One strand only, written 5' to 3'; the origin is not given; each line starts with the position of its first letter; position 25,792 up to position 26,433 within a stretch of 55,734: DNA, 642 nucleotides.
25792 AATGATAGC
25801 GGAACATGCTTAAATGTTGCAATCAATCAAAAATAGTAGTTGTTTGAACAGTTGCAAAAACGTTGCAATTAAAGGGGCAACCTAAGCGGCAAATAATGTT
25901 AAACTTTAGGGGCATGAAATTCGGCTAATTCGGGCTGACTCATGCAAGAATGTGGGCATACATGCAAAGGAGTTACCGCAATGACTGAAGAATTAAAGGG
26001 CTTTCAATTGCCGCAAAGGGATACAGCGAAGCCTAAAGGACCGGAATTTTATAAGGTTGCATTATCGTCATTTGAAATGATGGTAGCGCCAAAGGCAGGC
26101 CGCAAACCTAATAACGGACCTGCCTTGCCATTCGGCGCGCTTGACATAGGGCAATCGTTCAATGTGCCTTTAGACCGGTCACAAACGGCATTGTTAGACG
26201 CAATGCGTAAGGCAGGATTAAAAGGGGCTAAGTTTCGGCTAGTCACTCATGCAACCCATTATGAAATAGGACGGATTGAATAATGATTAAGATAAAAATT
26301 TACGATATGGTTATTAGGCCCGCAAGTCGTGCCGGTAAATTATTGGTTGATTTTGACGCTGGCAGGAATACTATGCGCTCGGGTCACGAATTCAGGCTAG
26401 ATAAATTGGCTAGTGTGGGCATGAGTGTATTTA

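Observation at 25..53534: Dispersed, frame-independent 9-mer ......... (19 exact copies): an uptake-sequence-like or Chi-like genomic word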

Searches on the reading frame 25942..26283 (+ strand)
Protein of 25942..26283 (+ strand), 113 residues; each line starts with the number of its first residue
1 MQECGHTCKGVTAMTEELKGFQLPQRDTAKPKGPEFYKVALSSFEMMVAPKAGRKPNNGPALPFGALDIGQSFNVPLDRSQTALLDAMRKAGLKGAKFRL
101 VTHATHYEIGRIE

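Call 88: search_protein_families(library=phrogs, proteins=[window:25942-26283:+])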
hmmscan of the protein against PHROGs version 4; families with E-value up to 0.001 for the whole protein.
window:25942-26283:+ (113 aa): 1 family
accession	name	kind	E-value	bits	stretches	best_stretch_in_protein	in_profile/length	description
phrog_10287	-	unknown function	0.00025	22.3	1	61-110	35-88/91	-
